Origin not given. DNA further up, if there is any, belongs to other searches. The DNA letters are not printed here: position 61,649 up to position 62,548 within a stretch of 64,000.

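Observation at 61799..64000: AT-rich island operon: OLD-type ATPase/TOPRIM, an 81-aa protein and a MazG-like fusion; candidate uncharacterised defence module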

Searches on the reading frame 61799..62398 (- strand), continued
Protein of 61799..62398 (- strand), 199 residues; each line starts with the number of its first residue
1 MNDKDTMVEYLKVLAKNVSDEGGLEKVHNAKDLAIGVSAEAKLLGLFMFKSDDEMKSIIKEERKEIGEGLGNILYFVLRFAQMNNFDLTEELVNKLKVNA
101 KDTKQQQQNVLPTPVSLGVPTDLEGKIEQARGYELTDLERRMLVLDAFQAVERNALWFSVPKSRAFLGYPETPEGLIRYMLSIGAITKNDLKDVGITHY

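Call 14: find_homologous_proteins(query=L001:10001-10600:+, max_evalue=0.001)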
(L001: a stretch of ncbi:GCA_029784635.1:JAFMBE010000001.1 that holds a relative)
Query L001:10001-10600:+ (199 aa): 120 proteins with E <= 0.001 among 296 candidates.
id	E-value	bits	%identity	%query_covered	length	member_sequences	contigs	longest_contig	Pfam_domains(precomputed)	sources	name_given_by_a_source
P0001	2.6e-124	430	100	100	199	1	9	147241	-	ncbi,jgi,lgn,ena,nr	ncbi:MAG: hypothetical protein JRN26_07150 [Nitrososphaerota archaeon]|jgi:hypothetical protein|nr:h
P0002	1.1e-29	121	60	51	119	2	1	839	PF03819.23,PF12643.13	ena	-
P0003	4.4e-20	90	53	48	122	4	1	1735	PF03819.23,PF12643.13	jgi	-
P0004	4.6e-20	90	54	48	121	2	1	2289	PF03819.23,PF12643.13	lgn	-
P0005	5.1e-20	90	53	49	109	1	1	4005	PF03819.23,PF12643.13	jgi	-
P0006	7.3e-20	89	53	48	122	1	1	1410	PF03819.23,PF12643.13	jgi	jgi:NTP pyrophosphatase (non-canonical NTP hydrolase)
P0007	9.7e-20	89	54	49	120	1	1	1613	PF03819.23,PF12643.13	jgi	-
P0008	1.1e-19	89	52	49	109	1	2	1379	PF03819.23,PF12643.13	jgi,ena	-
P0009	1.4e-19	88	52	49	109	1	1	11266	PF03819.23,PF12643.13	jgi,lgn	-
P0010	1.6e-19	88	51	49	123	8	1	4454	PF03819.23,PF12643.13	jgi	-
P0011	1.6e-19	88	52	49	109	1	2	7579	PF03819.23,PF12643.13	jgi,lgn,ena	-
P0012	1.7e-19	88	52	49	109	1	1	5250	PF03819.23,PF12643.13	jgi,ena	-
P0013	1.8e-19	88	52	49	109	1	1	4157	PF03819.23,PF12643.13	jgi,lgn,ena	-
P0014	6.0e-19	86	52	49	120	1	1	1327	PF12643.13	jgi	jgi:NTP pyrophosphatase (non-canonical NTP hydrolase)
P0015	7.3e-19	86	51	49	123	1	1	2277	PF03819.23,PF12643.13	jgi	jgi:NTP pyrophosphatase (non-canonical NTP hydrolase)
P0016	8.1e-19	86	48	50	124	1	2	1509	PF03819.23,PF12643.13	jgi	jgi:NTP pyrophosphatase (non-canonical NTP hydrolase)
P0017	1.4e-18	85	50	50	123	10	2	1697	PF03819.23,PF12643.13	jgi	jgi:NTP pyrophosphatase (non-canonical NTP hydrolase)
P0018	2.9e-18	84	51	49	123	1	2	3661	PF03819.23,PF12643.13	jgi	jgi:NTP pyrophosphatase (non-canonical NTP hydrolase)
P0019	6.7e-18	83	45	51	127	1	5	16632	PF12643.13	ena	-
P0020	8.2e-18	83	50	44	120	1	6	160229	PF03819.23,PF12643.13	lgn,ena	-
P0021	9.2e-18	82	48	49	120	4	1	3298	PF03819.23,PF12643.13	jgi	-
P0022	1.6e-17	82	49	44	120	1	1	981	PF03819.23,PF12643.13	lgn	-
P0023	1.7e-17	82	49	44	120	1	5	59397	PF03819.23,PF12643.13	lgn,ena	-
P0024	2.4e-17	81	47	50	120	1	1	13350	PF03819.23,PF12643.13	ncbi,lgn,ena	-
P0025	2.8e-17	81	46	49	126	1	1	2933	PF12643.13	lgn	-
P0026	4.0e-17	80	47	51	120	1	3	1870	PF12643.13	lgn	-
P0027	4.3e-17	80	48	44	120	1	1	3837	PF03819.23,PF12643.13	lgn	-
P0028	6.1e-17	80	48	44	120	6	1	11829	PF03819.23,PF12643.13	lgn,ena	-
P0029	8.6e-17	79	46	50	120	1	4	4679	PF03819.23,PF12643.13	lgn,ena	-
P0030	1.5e-16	78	49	49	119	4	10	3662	PF12643.13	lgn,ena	-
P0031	1.8e-16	78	46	49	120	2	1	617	PF12643.13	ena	-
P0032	3.4e-16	77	47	44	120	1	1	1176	PF03819.23,PF12643.13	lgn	-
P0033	4.1e-16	77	47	50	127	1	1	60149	PF12643.13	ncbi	-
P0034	7.9e-16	76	45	50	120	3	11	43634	PF03819.23,PF12643.13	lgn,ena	-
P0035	1.0e-15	76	46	49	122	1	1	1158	PF03819.23,PF12643.13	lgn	-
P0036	1.2e-15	75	50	50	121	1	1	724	PF03819.23,PF12643.13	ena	-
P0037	1.3e-15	75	47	49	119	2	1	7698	PF12643.13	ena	-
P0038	1.6e-15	75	50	50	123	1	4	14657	PF03819.23,PF12643.13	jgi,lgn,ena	jgi:NTP pyrophosphatase (non-canonical NTP hydrolase)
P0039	1.9e-15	75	48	44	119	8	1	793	PF03819.23,PF12643.13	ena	-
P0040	2.1e-15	75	47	47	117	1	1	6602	PF03819.23,PF12643.13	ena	-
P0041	2.7e-15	74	46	47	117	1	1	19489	PF03819.23,PF12643.13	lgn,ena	-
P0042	3.2e-15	74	43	50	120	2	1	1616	PF12643.13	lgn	-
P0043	4.1e-15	74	47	47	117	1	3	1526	PF03819.23,PF12643.13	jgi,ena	-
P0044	4.7e-15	74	44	49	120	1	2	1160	PF03819.23,PF12643.13,PF01503.23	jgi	-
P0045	5.6e-15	73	44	49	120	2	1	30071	PF12643.13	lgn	-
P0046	5.8e-15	73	45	47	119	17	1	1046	PF03819.23,PF12643.13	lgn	-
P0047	6.0e-15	73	40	51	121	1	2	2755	PF12643.13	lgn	-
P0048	7.4e-15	73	45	47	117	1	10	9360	PF03819.23,PF12643.13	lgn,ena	-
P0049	7.5e-15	73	43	49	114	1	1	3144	PF03819.23,PF12643.13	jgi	jgi:NTP pyrophosphatase (non-canonical NTP hydrolase)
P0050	1.0e-14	72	46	49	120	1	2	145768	PF03819.23,PF12643.13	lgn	-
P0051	1.2e-14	72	45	50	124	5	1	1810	PF12643.13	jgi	jgi:NTP pyrophosphatase (non-canonical NTP hydrolase)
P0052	1.4e-14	72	46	51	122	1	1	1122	PF12643.13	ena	-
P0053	1.4e-14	72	45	47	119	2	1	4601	PF03819.23,PF12643.13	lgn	-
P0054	1.5e-14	72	51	43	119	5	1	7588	PF03819.23,PF12643.13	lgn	-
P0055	2.1e-14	71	46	50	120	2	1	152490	PF03819.23,PF12643.13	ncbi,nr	ncbi:MAG: nucleotide pyrophosphohydrolase [Lachnospiraceae bacterium]|nr:nucleotide pyrophosphohydro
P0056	2.2e-14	71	45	49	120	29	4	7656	PF03819.23,PF12643.13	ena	-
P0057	2.3e-14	71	43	48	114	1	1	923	PF03819.23,PF12643.13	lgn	-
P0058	2.7e-14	71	45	49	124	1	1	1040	PF12643.13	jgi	jgi:NTP pyrophosphatase (non-canonical NTP hydrolase)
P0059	3.2e-14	71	47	50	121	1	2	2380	PF03819.23,PF12643.13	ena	-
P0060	3.9e-14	71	45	50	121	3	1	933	PF12643.13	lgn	-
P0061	3.9e-14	71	46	49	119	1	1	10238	PF03819.23,PF12643.13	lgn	-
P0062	4.0e-14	71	50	42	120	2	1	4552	PF03819.23,PF12643.13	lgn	-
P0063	4.7e-14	70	44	50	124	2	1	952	PF12643.13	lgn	-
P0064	4.8e-14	70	50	43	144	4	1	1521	PF12643.13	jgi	jgi:NTP pyrophosphatase (non-canonical NTP hydrolase)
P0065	5.3e-14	70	43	50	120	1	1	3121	PF03819.23,PF12643.13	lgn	-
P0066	7.5e-14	70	44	49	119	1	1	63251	PF03819.23,PF12643.13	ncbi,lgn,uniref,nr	ncbi:nucleotide pyrophosphohydrolase [Parasporobacterium paucivorans]|uniref:NTP pyrophosphatase, ho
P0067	7.6e-14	70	45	50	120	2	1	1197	PF03819.23,PF12643.13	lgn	-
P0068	7.7e-14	70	42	50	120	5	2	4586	PF03819.23,PF12643.13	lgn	-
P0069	1.0e-13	69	46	48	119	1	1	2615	PF03819.23,PF12643.13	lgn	-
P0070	1.2e-13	69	45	46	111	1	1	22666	PF12643.13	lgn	-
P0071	1.5e-13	69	45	48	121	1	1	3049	PF12643.13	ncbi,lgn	-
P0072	1.6e-13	69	42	50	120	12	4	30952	PF03819.23,PF12643.13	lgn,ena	-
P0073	1.9e-13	68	45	47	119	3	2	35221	PF12643.13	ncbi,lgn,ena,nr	ncbi:MAG TPA: nucleotide pyrophosphohydrolase [Candidatus Merdenecus merdavium]|nr:nucleotide pyroph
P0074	2.4e-13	68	46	46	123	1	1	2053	PF03819.23,PF12643.13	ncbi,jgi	jgi:NTP pyrophosphatase (non-canonical NTP hydrolase)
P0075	2.6e-13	68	46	50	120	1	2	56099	PF12643.13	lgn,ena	-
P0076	3.2e-13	68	42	42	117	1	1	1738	PF03819.23,PF12643.13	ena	-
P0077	3.2e-13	68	45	47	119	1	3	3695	PF12643.13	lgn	-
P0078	3.4e-13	68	44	48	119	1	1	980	PF03819.23,PF12643.13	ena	-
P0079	3.6e-13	67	47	41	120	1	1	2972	PF03819.23,PF12643.13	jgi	-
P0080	4.0e-13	67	41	47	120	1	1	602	PF12643.13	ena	-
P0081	4.2e-13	67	42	48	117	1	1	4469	PF03819.23,PF12643.13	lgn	-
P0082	4.8e-13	67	47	38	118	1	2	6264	PF03819.23,PF12643.13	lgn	-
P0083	6.1e-13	67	46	48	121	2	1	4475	PF03819.23,PF12643.13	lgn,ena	-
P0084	9.2e-13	66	44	47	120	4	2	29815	PF12643.13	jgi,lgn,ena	-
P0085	9.3e-13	66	46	46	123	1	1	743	PF03819.23,PF12643.13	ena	-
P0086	1.1e-12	66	43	46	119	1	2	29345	PF03819.23,PF12643.13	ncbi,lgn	-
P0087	1.2e-12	66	42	50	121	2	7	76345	PF03819.23,PF12643.13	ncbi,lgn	ncbi:MAG: nucleotide pyrophosphohydrolase [Candidatus Methanomethylophilaceae archaeon]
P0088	1.2e-12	66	43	49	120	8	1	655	PF03819.23,PF12643.13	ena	-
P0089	1.3e-12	66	45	49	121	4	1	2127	PF03819.23,PF12643.13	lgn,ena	-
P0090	1.3e-12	66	47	38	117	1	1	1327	PF03819.23,PF12643.13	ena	-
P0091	1.5e-12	65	41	50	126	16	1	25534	PF12643.13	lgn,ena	-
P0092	1.6e-12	65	47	38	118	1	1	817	PF03819.23,PF12643.13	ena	-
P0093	1.7e-12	65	45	48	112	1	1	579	PF03819.23,PF12643.13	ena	-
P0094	1.7e-12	65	48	39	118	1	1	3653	PF03819.23,PF12643.13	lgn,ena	-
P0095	1.9e-12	65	47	45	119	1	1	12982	PF03819.23,PF12643.13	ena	-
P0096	2.0e-12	65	45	38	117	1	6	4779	PF03819.23,PF12643.13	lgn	-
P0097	2.1e-12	65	45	38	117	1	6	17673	PF03819.23,PF12643.13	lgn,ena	-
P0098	2.2e-12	65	41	49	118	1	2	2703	PF03819.23,PF12643.13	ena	-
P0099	2.2e-12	65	50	39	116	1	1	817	PF12643.13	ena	-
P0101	2.9e-12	64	45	38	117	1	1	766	PF03819.23,PF12643.13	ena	-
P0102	3.0e-12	64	45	38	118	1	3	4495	PF03819.23,PF12643.13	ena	-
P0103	3.0e-12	64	45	38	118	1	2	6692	PF03819.23,PF12643.13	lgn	-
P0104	3.4e-12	64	46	44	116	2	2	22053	PF12643.13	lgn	-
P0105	3.8e-12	64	45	38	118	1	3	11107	PF03819.23,PF12643.13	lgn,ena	-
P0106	5.2e-12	64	45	41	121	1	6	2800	PF03819.23,PF12643.13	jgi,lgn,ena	-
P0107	5.3e-12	64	50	39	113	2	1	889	PF03819.23,PF12643.13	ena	-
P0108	5.7e-12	64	41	51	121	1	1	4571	PF12643.13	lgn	-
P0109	1.3e-11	62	38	51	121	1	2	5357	PF03819.23,PF12643.13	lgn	-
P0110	1.3e-11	62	42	50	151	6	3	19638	PF03819.23,PF12643.13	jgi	jgi:NTP pyrophosphatase (non-canonical NTP hydrolase)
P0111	1.5e-11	62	44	38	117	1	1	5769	PF03819.23,PF12643.13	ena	-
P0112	2.2e-11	62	44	39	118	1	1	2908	PF03819.23,PF12643.13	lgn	-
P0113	2.6e-11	61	41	50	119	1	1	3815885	PF12643.13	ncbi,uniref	ncbi:nucleotide pyrophosphohydrolase [Bdellovibrio sp. HCB290]|uniref:nucleotide pyrophosphohydrolas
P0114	2.7e-11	61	41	49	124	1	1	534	PF12643.13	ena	-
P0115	3.8e-11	61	39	49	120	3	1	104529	PF03819.23,PF12643.13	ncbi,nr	ncbi:MAG: nucleotide pyrophosphohydrolase [Bdellovibrionales bacterium]|nr:nucleotide pyrophosphohyd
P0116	4.6e-11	61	47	38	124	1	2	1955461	PF12643.13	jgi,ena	jgi:Predicted pyrophosphatase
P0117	5.6e-11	60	47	38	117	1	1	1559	PF03819.23,PF12643.13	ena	-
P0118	2.7e-10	58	42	47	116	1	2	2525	PF03819.23,PF12643.13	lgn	-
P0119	3.3e-10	58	44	44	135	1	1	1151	PF12643.13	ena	-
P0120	7.1e-7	47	38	50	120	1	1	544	PF03819.23,PF12643.13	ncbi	-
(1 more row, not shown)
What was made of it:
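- On MazG-like NTP pyrophosphohydrolase: Homologues with PF03819/PF12643 score E 1e-29 to 1e-10 (call 14).
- Checked: The MazG-like call is right by homology, with E down to 1e-29 to 120-aa MazG-like proteins (call 14).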

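Call 15: find_homologous_proteins(query=L001:7713-9683:+, max_evalue=0.00001)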
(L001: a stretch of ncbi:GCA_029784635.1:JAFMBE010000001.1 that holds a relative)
Query L001:7713-9683:+ (656 aa): 26 proteins with E <= 0.00001 among 8000 candidates.
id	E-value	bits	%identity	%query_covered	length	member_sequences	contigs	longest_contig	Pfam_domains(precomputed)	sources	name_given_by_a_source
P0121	0.0e+0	1459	100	100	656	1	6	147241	PF20469.5,PF13175.13,PF02463.26,PF13304.13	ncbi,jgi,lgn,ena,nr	ncbi:MAG: AAA family ATPase [Nitrososphaerota archaeon]|jgi:AAA15 family ATPase/GTPase|nr:AAA family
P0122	1.4e-65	240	31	89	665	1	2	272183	PF20469.5,PF13175.13,PF13476.13,PF02463.26,PF13304.13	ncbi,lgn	-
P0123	1.3e-18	85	31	24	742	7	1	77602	PF20469.5,PF13175.13,PF13476.13,PF02463.26,PF13304.13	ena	-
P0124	2.1e-18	84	25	82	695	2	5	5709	PF20469.5,PF13175.13,PF13476.13,PF13555.13,PF02463.26,PF13304.13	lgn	-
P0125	3.5e-14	70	28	38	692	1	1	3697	PF20469.5,PF13175.13,PF13476.13,PF02463.26,PF13304.13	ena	-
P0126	5.7e-14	69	34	25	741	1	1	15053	PF20469.5,PF13175.13,PF13476.13,PF02463.26,PF13304.13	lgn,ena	-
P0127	9.9e-14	69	30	21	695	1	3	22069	PF20469.5,PF13175.13,PF13476.13,PF02463.26,PF13304.13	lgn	-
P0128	5.6e-13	66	33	29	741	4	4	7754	PF20469.5,PF13175.13,PF02463.26,PF13304.13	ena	-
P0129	5.7e-12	63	29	23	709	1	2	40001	PF20469.5,PF13175.13,PF13476.13,PF02463.26,PF13304.13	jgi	jgi:hypothetical protein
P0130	1.6e-11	61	30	29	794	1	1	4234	PF20469.5,PF13175.13,PF13476.13,PF02463.26,PF13304.13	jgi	jgi:predicted ATPase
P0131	4.3e-11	60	21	82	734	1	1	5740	PF20469.5,PF13175.13,PF13476.13,PF02463.26,PF13304.13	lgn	-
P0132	1.4e-10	58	24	39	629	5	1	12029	PF20469.5,PF13175.13,PF02463.26,PF13304.13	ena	-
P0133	1.6e-10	58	25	26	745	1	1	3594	PF20469.5,PF13175.13,PF13476.13,PF02463.26,PF13304.13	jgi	jgi:energy-coupling factor transporter ATP-binding protein EcfA2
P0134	8.7e-10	56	29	26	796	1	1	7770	PF20469.5,PF13175.13,PF13476.13,PF13304.13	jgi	-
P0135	7.9e-9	53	30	26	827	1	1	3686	PF20469.5,PF13175.13,PF13476.13,PF02463.26,PF13304.13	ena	-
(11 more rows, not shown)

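Call 17: find_encoding_contigs(protein=P0122, flank=6000, max_places=3)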
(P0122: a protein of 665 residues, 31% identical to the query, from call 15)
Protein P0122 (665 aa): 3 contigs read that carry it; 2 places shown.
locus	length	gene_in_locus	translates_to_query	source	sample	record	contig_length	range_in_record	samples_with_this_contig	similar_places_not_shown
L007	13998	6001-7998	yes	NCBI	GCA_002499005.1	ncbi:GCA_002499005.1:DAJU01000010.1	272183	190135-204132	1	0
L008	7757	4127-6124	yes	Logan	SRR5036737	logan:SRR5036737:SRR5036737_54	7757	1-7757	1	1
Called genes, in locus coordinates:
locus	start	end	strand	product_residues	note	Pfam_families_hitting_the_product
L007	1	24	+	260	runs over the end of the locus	-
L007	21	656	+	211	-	-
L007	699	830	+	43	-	-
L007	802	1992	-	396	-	PF00589:Phage_integrase, PF12773:DZR (weak), PF13240:Zn_Ribbon_1, PF13248:Zn_ribbon_3 (weak), PF24463:DUF7577 (faint)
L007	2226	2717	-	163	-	PF03946:Ribosomal_L11_N, PF00298:Ribosomal_L11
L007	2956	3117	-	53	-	-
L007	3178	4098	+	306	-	-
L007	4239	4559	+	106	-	-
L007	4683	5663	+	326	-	PF01972:SDH_protease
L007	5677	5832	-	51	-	-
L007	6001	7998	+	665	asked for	PF02463:SMC_N, PF13175:AAA_15, PF13476:AAA_23, PF13304:AAA_21 (weak), PF13175:AAA_15, PF13304:AAA_21, PF20469:OLD-like_TOPRIM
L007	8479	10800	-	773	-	PF09250:Prim-Pol, PF08706:D5_N, PF19263:DUF5906, PF02257:RFX_DNA_binding (weak), PF03288:Pox_D5 (faint)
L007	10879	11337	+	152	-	-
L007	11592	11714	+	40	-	-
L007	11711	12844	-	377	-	PF13495:Phage_int_SAM_4 (faint), PF00589:Phage_integrase, PF12773:DZR (weak), PF13240:Zn_Ribbon_1, PF24463:DUF7577 (weak)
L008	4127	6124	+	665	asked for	PF02463:SMC_N, PF13175:AAA_15, PF13476:AAA_23, PF13304:AAA_21 (weak), PF13175:AAA_15, PF13304:AAA_21, PF20469:OLD-like_TOPRIM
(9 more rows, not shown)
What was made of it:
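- Closest known: Archaeal integrative elements with Zn-ribbon tyrosine integrases. Same: An OLD gene is carried as cargo (call 17).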

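Call 18: find_encoding_contigs(protein=P0124, flank=6000, max_places=3)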
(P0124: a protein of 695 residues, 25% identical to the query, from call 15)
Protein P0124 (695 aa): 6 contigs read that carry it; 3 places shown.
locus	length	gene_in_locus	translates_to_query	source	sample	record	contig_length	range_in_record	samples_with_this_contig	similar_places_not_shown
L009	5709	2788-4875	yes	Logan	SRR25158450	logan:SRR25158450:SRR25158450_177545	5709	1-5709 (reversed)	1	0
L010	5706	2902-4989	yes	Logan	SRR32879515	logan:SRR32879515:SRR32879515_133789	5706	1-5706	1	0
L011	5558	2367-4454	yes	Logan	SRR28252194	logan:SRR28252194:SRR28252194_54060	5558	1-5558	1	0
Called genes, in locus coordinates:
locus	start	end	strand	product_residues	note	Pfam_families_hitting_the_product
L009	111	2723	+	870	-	PF00931:NB-ARC (weak)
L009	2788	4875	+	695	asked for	PF02463:SMC_N (weak), PF13304:AAA_21 (weak), PF13476:AAA_23 (weak), PF13555:AAA_29 (faint), PF13175:AAA_15, PF13304:AAA_21, PF20469:OLD-like_TOPRIM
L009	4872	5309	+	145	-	-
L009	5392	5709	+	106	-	?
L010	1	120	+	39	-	?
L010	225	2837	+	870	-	PF00931:NB-ARC (weak)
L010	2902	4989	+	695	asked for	PF02463:SMC_N (weak), PF13304:AAA_21 (weak), PF13476:AAA_23 (weak), PF13555:AAA_29 (faint), PF13175:AAA_15, PF13304:AAA_21, PF20469:OLD-like_TOPRIM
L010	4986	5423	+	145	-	-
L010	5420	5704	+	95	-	?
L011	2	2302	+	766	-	?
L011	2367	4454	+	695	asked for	PF02463:SMC_N (weak), PF13304:AAA_21 (weak), PF13476:AAA_23 (weak), PF13555:AAA_29 (faint), PF13175:AAA_15, PF13304:AAA_21, PF20469:OLD-like_TOPRIM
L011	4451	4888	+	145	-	-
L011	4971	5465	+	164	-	-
